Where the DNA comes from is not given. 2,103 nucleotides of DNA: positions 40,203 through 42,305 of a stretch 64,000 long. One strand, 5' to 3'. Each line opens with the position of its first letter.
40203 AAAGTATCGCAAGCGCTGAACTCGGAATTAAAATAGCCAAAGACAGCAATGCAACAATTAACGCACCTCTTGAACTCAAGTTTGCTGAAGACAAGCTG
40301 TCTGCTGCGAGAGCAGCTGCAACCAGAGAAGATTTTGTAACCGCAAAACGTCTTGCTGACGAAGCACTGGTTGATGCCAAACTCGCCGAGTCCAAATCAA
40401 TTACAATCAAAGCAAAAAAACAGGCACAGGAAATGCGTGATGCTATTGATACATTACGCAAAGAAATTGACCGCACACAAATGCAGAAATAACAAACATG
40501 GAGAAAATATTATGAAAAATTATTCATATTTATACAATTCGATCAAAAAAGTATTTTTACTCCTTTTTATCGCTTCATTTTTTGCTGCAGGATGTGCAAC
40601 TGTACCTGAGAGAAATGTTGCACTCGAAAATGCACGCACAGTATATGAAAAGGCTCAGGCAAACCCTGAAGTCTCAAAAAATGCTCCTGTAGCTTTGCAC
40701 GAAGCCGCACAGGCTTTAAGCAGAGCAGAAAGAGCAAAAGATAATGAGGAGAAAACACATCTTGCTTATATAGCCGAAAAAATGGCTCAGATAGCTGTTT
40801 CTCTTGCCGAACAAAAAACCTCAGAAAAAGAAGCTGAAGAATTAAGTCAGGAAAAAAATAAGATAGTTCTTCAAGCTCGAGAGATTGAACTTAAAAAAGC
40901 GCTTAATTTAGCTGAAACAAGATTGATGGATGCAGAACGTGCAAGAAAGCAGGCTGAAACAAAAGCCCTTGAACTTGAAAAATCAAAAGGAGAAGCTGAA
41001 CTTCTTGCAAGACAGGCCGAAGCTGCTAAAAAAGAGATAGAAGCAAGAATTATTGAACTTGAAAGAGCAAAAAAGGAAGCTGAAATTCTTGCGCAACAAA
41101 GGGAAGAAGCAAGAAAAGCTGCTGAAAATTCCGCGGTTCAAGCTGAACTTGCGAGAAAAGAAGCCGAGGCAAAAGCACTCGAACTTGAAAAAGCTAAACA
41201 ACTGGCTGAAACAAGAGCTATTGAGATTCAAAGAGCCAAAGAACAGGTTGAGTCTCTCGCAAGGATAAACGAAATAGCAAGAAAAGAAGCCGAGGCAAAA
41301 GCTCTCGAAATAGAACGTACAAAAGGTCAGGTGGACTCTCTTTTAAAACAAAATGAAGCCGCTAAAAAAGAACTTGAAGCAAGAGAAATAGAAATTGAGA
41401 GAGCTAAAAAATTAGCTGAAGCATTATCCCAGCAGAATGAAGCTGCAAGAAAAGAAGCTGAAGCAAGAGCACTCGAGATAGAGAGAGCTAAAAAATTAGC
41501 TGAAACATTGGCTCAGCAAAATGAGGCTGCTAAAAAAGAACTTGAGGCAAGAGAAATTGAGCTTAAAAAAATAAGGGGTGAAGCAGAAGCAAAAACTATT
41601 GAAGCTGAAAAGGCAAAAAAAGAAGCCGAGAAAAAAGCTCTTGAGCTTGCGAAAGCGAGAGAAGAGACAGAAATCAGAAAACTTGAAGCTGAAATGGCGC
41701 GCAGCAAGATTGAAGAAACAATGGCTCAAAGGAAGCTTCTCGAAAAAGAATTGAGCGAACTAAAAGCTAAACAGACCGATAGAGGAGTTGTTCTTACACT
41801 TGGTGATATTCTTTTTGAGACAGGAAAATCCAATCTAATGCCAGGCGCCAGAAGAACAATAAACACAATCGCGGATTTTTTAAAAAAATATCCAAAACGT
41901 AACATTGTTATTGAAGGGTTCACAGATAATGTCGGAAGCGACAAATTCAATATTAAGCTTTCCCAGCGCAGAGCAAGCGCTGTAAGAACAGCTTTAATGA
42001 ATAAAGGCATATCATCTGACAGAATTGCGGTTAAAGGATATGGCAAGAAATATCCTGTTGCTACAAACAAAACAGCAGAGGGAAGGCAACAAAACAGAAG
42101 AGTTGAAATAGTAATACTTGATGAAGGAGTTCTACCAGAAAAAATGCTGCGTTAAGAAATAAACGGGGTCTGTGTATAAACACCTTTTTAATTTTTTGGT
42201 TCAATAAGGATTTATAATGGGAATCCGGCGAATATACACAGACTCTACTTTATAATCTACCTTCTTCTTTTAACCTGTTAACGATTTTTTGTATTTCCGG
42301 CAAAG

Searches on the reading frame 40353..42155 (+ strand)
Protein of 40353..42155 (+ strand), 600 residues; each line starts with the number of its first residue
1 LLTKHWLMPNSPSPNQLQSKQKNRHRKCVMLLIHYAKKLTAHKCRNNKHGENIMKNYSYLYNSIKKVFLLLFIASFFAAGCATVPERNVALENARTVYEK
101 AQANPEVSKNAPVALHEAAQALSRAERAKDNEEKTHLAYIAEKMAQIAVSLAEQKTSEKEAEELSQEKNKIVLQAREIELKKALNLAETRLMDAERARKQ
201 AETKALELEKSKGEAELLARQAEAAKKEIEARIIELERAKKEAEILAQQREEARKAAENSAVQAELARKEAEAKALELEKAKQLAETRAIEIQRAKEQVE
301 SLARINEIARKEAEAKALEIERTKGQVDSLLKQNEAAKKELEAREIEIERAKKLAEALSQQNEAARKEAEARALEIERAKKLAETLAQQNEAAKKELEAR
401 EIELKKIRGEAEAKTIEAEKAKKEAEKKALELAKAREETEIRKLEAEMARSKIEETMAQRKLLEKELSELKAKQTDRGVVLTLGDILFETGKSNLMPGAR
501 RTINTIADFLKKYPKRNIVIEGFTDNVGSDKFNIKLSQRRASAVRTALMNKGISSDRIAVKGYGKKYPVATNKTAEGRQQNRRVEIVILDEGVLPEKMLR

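Call 11: search_protein_families(library=pfam, proteins=[window:40353-42155:+])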
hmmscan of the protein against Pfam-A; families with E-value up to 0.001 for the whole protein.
window:40353-42155:+ (600 aa): 2 families
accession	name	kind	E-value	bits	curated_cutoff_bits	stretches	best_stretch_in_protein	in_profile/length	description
PF00691.25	OmpA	-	1.5e-25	89.8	27.2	1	487-582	1-98/98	OmpA family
PF14346.11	DUF4398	-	7.3e-13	49.3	27.9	1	90-164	2-78/78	Domain of unknown function (DUF4398)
